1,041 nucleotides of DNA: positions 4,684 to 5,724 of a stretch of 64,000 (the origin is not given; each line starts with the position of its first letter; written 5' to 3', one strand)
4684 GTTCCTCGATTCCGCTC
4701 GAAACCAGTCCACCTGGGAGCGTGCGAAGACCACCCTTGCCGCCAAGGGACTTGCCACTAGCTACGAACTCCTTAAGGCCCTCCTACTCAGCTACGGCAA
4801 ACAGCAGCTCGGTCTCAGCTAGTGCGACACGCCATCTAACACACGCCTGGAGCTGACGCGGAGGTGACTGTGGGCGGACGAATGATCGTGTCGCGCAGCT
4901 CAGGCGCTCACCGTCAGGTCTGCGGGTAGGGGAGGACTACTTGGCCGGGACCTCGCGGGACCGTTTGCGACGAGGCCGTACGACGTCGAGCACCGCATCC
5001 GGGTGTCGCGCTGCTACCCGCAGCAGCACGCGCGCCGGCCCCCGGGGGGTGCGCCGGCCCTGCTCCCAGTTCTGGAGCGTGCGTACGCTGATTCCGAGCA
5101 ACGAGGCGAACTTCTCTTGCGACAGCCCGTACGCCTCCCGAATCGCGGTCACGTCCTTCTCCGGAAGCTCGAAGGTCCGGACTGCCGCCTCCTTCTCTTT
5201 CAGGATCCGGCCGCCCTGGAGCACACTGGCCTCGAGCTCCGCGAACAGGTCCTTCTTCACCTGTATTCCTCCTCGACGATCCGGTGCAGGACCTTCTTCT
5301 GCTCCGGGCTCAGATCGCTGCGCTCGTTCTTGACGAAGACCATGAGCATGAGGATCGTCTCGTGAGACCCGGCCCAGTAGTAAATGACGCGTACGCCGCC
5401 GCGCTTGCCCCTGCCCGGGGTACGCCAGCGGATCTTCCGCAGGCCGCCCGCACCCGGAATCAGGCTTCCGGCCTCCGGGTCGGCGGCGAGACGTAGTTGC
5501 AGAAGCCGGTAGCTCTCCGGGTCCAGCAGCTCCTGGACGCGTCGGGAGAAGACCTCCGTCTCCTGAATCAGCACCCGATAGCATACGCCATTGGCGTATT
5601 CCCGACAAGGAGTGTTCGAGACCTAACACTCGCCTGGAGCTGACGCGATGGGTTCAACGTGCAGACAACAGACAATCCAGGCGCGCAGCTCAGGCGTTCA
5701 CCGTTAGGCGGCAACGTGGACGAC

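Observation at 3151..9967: Chromosomal integron: co-oriented intI plus an array of at least eight attC-bounded cassettes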

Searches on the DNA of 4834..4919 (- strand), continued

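Call 51: search_with_rna_model(model_id=R2, sources=[L002, L003, L005, L010, L011, L013, L014, L017, L019, L020, L022, L023, L026, L027, L028, L029, L030, L031, L032, L034, L035, L036, L040, L042, L046, L047, L048, L050, L051, L052, L053, L055, L056, L057, L058, L059, L062, L063, L064, L065, L066, L068, L071, L072, L073, L074, L075, L076, L077, L078, L080], max_evalue=0.01)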
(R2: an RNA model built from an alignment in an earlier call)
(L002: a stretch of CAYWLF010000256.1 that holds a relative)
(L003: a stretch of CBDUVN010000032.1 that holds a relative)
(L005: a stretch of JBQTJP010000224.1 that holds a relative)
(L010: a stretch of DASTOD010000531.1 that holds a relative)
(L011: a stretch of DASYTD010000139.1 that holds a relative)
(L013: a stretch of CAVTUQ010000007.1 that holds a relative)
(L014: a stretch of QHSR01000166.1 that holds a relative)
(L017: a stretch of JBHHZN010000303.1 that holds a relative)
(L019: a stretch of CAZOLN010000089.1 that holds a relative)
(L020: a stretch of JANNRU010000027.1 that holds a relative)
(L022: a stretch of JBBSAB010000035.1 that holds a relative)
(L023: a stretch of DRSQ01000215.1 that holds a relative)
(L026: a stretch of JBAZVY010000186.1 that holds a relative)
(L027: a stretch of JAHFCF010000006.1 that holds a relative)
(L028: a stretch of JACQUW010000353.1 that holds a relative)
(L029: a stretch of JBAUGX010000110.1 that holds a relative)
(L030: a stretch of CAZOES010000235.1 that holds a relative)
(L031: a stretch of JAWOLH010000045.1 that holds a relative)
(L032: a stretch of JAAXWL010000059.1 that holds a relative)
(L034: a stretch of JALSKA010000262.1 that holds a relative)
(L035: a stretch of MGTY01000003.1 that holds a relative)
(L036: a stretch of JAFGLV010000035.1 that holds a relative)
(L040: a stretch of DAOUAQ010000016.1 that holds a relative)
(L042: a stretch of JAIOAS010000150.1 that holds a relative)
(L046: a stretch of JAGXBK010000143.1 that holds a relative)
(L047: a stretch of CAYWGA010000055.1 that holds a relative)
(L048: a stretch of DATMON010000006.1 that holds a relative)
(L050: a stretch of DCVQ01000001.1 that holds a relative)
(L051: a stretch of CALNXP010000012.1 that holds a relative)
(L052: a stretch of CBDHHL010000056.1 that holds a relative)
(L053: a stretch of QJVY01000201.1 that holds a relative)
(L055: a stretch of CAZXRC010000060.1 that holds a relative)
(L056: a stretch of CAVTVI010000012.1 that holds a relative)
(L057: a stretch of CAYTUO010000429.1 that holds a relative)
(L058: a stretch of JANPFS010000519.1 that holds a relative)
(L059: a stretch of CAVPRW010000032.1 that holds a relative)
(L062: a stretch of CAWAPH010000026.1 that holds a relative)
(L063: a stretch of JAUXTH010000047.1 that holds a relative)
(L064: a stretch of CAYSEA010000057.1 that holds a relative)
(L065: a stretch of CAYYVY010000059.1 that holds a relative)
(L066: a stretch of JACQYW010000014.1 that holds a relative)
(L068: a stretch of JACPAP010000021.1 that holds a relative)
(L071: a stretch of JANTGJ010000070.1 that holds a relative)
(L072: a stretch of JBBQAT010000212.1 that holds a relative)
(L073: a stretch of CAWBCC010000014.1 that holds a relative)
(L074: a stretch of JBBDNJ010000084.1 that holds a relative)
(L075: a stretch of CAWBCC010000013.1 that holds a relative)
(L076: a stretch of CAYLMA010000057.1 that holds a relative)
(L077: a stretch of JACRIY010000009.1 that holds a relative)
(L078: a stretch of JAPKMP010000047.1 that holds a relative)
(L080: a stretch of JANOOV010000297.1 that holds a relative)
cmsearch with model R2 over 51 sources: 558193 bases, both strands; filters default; matches with E-value up to 0.01: 27.
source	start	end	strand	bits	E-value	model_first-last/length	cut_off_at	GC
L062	8863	8996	+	47.2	1.5e-08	1-87/87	no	0.65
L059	5659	5717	+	45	5e-08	1-87/87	no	0.64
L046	678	767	+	44.5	7e-08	1-87/87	no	0.68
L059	3184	3263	+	42.4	2.3e-07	1-87/87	no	0.7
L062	6179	6307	+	41.9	3.1e-07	1-87/87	no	0.68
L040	227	351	+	38.5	2.2e-06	1-87/87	no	0.63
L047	11723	11821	-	37.2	4.6e-06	1-87/87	no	0.64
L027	19701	19776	-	36.2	8.2e-06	1-87/87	no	0.66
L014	7271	7328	-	36.1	8.7e-06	1-87/87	no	0.64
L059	6745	6827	+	35.9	9.7e-06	1-87/87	no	0.71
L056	481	579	+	35.3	1.3e-05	1-87/87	no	0.65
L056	4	102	+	34.9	1.8e-05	1-87/87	no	0.65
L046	119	209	+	33.5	3.9e-05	1-87/87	no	0.66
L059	4612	4685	+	32.5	6.9e-05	1-87/87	no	0.62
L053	4784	4897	-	32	9.4e-05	1-87/87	no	0.69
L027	15484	15559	-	29.9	0.00031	1-87/87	no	0.63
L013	11715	11799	-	29.4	0.00041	1-87/87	no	0.51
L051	8593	8680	+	29.3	0.00045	1-87/87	no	0.5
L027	20838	20913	-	28.7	0.00063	1-87/87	no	0.66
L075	16161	16267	-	28.3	0.00081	1-87/87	no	0.58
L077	133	202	+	27.9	0.001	1-87/87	no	0.61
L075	19585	19652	-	27.7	0.0011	1-87/87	no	0.51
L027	13321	13395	-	27.3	0.0014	1-87/87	no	0.69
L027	11894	11992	-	26.9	0.0018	1-87/87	no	0.67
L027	14673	14771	-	26.8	0.0019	1-87/87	no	0.74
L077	1767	1837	+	26.1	0.0027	1-87/87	no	0.66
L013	12429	12477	-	23.9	0.01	1-87/87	no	0.57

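Call 81: search_with_rna_model(model_id=R2, source=L081, filters=off, max_evalue=0.1, show_alignments=0)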
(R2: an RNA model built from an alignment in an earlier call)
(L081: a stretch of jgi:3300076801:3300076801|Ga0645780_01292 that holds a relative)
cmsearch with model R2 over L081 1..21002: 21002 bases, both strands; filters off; matches with E-value up to 0.1: 5.
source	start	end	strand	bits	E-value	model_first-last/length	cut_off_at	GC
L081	13293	13381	-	66.4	8.2e-15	1-87/87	no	0.69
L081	11585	11673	-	59.1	5.7e-13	1-87/87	no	0.67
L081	13681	13775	-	50.9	6.2e-11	1-87/87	no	0.65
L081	12655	12720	-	30.1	1.1e-05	1-87/87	no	0.74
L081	14451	14510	-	30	1.1e-05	1-87/87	no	0.68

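Call 84: search_with_rna_model(model_id=R2, sources=[L001, L004, L007, L009, L013, L014, L015, L016, L021, L024, L025, L027, L033, L037, L038, L039, L044, L045, L047, L053, L060, L061, L069, L070, L075, L079, L006, L008, L012, L040, L046, L051, L056, L059, L062, L077], max_evalue=0.001, make_alignment=true)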
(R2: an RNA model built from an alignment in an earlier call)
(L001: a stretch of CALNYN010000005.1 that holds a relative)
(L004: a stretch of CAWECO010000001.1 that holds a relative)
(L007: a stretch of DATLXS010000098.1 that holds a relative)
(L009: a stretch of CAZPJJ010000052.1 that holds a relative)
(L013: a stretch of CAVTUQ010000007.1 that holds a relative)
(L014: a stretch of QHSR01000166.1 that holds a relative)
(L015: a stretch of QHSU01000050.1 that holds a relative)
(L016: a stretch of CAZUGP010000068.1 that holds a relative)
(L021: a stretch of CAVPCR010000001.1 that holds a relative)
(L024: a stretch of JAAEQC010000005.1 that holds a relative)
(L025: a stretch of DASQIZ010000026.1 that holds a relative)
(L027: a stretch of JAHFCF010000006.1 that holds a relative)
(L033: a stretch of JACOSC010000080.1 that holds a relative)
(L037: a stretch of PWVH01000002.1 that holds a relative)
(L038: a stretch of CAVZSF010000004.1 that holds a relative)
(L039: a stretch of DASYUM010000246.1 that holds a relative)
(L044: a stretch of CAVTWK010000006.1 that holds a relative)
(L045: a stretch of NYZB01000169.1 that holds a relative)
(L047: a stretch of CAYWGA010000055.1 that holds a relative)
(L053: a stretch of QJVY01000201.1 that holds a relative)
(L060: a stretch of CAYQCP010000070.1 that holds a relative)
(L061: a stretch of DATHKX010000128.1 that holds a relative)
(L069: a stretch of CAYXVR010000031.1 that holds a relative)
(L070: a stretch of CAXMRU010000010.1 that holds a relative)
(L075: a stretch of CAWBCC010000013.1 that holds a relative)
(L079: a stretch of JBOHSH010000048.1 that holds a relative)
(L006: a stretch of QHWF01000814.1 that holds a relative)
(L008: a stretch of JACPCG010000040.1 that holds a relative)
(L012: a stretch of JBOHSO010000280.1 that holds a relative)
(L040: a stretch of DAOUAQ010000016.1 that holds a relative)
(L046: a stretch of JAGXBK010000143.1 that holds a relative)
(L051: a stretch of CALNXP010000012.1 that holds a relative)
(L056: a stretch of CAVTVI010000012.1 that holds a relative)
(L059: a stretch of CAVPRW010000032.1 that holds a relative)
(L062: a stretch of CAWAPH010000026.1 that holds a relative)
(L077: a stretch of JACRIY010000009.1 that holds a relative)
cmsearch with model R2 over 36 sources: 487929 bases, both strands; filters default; matches with E-value up to 0.001: 122.
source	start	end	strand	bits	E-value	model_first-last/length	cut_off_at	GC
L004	16489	16574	-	78.8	1.5e-16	1-87/87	no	0.65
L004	17081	17166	-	78.6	1.7e-16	1-87/87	no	0.63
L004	12808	12893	-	78.5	1.8e-16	1-87/87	no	0.62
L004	19892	19977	-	78.2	2.1e-16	1-87/87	no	0.62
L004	19486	19571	-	77.7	2.8e-16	1-87/87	no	0.62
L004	20298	20383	-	77.5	3.1e-16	1-87/87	no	0.6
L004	15451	15536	-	77.3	3.6e-16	1-87/87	no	0.62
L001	17683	17767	-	77.1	4.1e-16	1-87/87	no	0.62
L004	16110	16197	-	76.5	5.7e-16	1-87/87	no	0.6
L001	15775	15859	-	73.7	2.8e-15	1-87/87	no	0.61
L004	19049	19134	-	73.5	3.1e-15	1-87/87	no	0.64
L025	11985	12077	-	72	7.6e-15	1-87/87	no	0.61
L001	12630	12715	-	72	7.7e-15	1-87/87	no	0.6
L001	11930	12017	-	71.3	1.2e-14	1-87/87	no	0.62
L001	13417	13505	-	70.2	2.1e-14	1-87/87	no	0.62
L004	17668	17753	-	69.7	2.9e-14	1-87/87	no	0.62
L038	11500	11586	-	69.5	3.2e-14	1-87/87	no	0.68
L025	12632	12723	-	68.4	6e-14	1-87/87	no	0.59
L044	13811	13906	-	67.9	7.8e-14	1-87/87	no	0.67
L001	18407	18495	-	67.2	1.2e-13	1-87/87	no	0.63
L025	11469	11558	-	66.5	1.8e-13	1-87/87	no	0.61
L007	11309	11398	-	66.1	2.3e-13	1-87/87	no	0.57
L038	17927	18013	-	64.4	6e-13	1-87/87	no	0.57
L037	5012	5103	-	64.3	6.3e-13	1-87/87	no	0.68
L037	2183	2271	-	64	7.6e-13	1-87/87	no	0.63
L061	8874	9013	-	61.6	3e-12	1-87/87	no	0.59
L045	11638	11772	-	59.5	1e-11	1-87/87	no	0.67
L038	20362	20448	-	59.5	1.1e-11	1-87/87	no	0.68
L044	14293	14369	-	58.9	1.5e-11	1-87/87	no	0.73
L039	11996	12070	-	57.9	2.6e-11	1-87/87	no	0.64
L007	11663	11793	-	57.3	3.7e-11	1-87/87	no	0.58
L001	12266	12386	-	56.6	5.7e-11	1-87/87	no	0.69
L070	3855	3938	-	56.5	5.7e-11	1-87/87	no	0.63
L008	5495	5590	-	56.4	6.1e-11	1-87/87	no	0.7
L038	16707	16796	-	55.2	1.2e-10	1-87/87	no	0.61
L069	12201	12278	-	54.8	1.5e-10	1-87/87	no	0.68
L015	11839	11897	-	54.5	1.9e-10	1-87/87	no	0.69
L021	12790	12849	-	54.3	2.1e-10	1-87/87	no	0.7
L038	18382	18468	-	53.6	3.1e-10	1-87/87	no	0.68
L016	12146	12244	-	53.6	3.1e-10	1-87/87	no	0.69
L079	6350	6477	-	53.3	3.7e-10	1-87/87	no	0.65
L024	11853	11949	-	52.7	5.3e-10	1-87/87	no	0.62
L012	3160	3304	-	52.6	5.4e-10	1-87/87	no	0.68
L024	12611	12708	-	51.6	9.8e-10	1-87/87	no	0.63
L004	18419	18515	-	51.3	1.2e-09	1-87/87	no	0.58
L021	14940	15039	-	51.3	1.2e-09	1-87/87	no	0.74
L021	15256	15355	-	51.3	1.2e-09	1-87/87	no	0.74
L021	15572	15671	-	51.3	1.2e-09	1-87/87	no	0.74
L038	17231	17317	-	50.9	1.5e-09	1-87/87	no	0.6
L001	14402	14518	-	50.3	2.1e-09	1-87/87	no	0.61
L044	17382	17454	-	50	2.4e-09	1-87/87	no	0.67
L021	14316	14412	-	49.9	2.7e-09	1-87/87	no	0.7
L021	13618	13718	-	49.8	2.8e-09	1-87/87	no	0.75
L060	12653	12747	-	49.8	2.8e-09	1-87/87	no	0.61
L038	15039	15140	-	49.7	2.9e-09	1-87/87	no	0.59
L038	16001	16102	-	49.3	3.7e-09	1-87/87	no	0.59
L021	11767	11862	-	49.2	4e-09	1-87/87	no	0.73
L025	13004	13094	-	48.7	5.2e-09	1-87/87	no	0.59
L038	15639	15725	-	48.2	7.1e-09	1-87/87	no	0.68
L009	8899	9002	-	48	8e-09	1-87/87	no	0.69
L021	11452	11552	-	47.8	8.8e-09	1-87/87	no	0.75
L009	7561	7623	-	47.7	9.7e-09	1-87/87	no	0.65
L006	4025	4083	-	47.2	1.2e-08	1-87/87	no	0.64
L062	8863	8996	+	47.2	1.3e-08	1-87/87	no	0.65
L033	9307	9364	-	47.2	1.3e-08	1-87/87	no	0.67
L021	14627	14723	-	47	1.4e-08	1-87/87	no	0.74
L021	16566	16629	-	46.9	1.5e-08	1-87/87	no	0.69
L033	11471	11533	-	46.2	2.3e-08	1-87/87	no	0.63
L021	18045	18108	-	45.9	2.7e-08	1-87/87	no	0.69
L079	5631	5752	-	45.7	3e-08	1-87/87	no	0.65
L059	5659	5717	+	45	4.4e-08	1-87/87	no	0.64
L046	678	767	+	44.5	6.1e-08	1-87/87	no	0.68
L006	2323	2382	-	44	7.8e-08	1-87/87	no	0.72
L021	19859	19955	-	43.7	9.7e-08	1-87/87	no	0.75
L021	20552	20609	-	43.3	1.2e-07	1-87/87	no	0.67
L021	18708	18815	-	43.2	1.2e-07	1-87/87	no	0.69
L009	9704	9763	-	43.2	1.3e-07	1-87/87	no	0.72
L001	19284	19401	-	43.1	1.4e-07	1-87/87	no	0.59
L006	1700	1764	-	42.9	1.5e-07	1-87/87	no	0.68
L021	15868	15968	-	42.9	1.5e-07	1-87/87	no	0.76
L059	3184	3263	+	42.4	2e-07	1-87/87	no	0.7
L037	5768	5860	-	42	2.6e-07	1-87/87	no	0.65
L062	6179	6307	+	41.9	2.7e-07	1-87/87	no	0.68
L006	3495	3582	-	41.6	3.1e-07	1-87/87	no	0.67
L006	3103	3172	-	40.9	4.9e-07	1-87/87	no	0.69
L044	11888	11947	-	39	1.4e-06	1-87/87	no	0.65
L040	227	351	+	38.5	1.9e-06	1-87/87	no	0.63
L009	11341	11404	-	37.9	2.7e-06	1-87/87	no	0.66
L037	2866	2964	-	37.8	2.8e-06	1-87/87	no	0.64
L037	8165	8239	-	37.5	3.4e-06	1-87/87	no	0.63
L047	11723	11821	-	37.2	4e-06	1-87/87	no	0.64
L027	19701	19776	-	36.2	7.2e-06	1-87/87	no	0.66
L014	7271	7328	-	36.1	7.6e-06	1-87/87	no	0.64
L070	4796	4893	-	36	8e-06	1-87/87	no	0.6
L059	6745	6827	+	35.9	8.5e-06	1-87/87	no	0.71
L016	11516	11613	-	35.5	1.1e-05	1-87/87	no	0.67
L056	481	579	+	35.3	1.2e-05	1-87/87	no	0.65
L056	4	102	+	34.9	1.6e-05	1-87/87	no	0.65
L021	13326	13421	-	34.6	1.8e-05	1-87/87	no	0.71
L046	119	209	+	33.5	3.4e-05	1-87/87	no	0.66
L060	12081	12207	-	33.4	3.7e-05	1-87/87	no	0.63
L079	7117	7211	-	33.2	4e-05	1-87/87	no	0.69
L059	4612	4685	+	32.5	6e-05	1-87/87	no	0.62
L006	2825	2882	-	32.3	7e-05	1-87/87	no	0.69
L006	4596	4665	-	32.2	7.2e-05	1-87/87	no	0.73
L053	4784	4897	-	32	8.2e-05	1-87/87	no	0.69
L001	16872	16963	-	31.8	9.4e-05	1-87/87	no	0.55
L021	19549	19645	-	31.6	0.0001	1-87/87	no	0.66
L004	20875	20933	-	30.7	0.00018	28-87/87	5'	0.54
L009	8110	8241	-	30.3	0.00021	1-87/87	no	0.64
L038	19597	19688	-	30.2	0.00022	1-87/87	no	0.68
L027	15484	15559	-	29.9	0.00027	1-87/87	no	0.63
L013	11715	11799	-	29.4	0.00036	1-87/87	no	0.51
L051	8593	8680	+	29.3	0.0004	1-87/87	no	0.5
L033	9783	9842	-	28.7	0.00054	1-87/87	no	0.53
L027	20838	20913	-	28.7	0.00055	1-87/87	no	0.66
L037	6550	6636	-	28.4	0.00065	1-87/87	no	0.67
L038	11856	11956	-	28.3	0.00068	1-87/87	no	0.64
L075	16161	16267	-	28.3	0.00071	1-87/87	no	0.58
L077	133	202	+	27.9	0.00088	1-87/87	no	0.61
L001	20134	20234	-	27.9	0.00088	1-87/87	no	0.6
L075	19585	19652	-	27.7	0.00099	1-87/87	no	0.51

Alignment A4: 122 matches aligned to the model, 215 columns, each read 5' to 3' on its own strand. Consensus structure (alignment columns), stored with it:
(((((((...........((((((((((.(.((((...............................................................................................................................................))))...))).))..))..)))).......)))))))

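Call 85: build_rna_model(alignment_id=A4)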
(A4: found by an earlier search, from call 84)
Model R3 built from alignment A4 (122 sequences, 215 columns); structure: stored with the alignment.
model positions 84; base pairs 22; branch points 0; effective number of sequences 21.83; information 0.676 bits per position. Calibrated on 0.2 Mb of random sequence (short: E-values are rough).
structure used (alignment columns):
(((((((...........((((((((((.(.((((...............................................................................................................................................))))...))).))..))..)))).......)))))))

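Call 86: search_with_rna_model(model_id=R3, source=window, filters=off, max_evalue=1)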
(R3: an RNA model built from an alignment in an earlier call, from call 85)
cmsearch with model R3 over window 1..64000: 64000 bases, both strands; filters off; matches with E-value up to 1: 15.
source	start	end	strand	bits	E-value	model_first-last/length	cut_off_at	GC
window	5621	5709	-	64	2.4e-13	1-84/84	no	0.6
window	6136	6249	-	63.2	3.8e-13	1-84/84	no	0.68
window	4834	4919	-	62.7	5e-13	1-84/84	no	0.63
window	9444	9573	-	56.1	2e-11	1-84/84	no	0.71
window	6719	6807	-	52.1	1.9e-10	1-84/84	no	0.66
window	8962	9048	-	46.2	5.4e-09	1-84/84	no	0.68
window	10643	10702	-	32.1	1.6e-05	1-84/84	no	0.68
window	9873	9967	-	30.6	3.5e-05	1-84/84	no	0.66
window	8218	8305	-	30.3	4.2e-05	1-84/84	no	0.67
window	7591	7689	-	27.8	0.00017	1-84/84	no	0.76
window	5621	5709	+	17.3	0.063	1-84/84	no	0.6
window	41735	41801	+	14.8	0.27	1-84/84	no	0.72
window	29662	29708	-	13.9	0.43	1-84/84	no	0.7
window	44937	45029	+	13.1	0.7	1-84/84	no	0.7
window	4834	4919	+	12.6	0.91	1-84/84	no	0.63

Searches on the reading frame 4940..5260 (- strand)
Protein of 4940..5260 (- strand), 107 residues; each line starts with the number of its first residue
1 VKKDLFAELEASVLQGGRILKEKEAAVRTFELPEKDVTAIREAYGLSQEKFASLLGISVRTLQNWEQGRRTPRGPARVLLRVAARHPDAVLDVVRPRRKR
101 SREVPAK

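Call 16: search_protein_families(library=pfam, proteins=[window:4940-5260:-], max_evalue=0.01)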
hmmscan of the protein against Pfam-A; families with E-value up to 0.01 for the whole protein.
seq(107 aa): 8 families
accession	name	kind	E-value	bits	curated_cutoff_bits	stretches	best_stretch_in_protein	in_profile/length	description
PF01381.28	HTH_3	-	6.3e-10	39.4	23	1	39-73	3-37/55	Helix-turn-helix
PF13560.12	HTH_31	-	1.2e-07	32.4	27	1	40-81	9-49/64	Helix-turn-helix domain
PF15731.11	MqsA_antitoxin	-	2.5e-06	28.1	30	1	27-90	64-127/131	Antitoxin component of bacterial toxin-antitoxin system, MqsA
PF20432.4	Xre-like-HTH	-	2.7e-06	28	25.8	1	35-69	13-46/63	Antitoxin Xre-like helix-turn-helix domain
PF12844.13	HTH_19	-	3.4e-06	27.3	30.2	1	39-83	6-48/64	Helix-turn-helix domain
PF13518.12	HTH_28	-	0.004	17.6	25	0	45-73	12-39/52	Helix-turn-helix domain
PF00376.29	MerR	-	0.0057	16.9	28.2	0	51-67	5-21/38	MerR family regulatory protein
PF13413.12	HTH_25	-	0.0092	16.2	24.6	0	39-69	4-34/62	Helix-turn-helix domain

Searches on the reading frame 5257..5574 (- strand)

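Call 16: search_protein_families(library=pfam, proteins=[window:5257-5574:-], max_evalue=0.01)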
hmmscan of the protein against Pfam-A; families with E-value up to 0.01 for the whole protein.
window:5257-5574:- (105 aa): 1 family
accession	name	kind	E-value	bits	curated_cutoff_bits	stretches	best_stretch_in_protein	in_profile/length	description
PF06296.18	RelE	-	1e-05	26.2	27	1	43-99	41-96/120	RelE toxin of RelE / RelB toxin-antitoxin system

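Call 67: search_protein_families(library=padloc, proteins=[window:5257-5574:-], max_evalue=0.001)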
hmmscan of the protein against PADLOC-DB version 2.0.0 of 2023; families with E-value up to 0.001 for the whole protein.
window:5257-5574:- (105 aa): 0 families
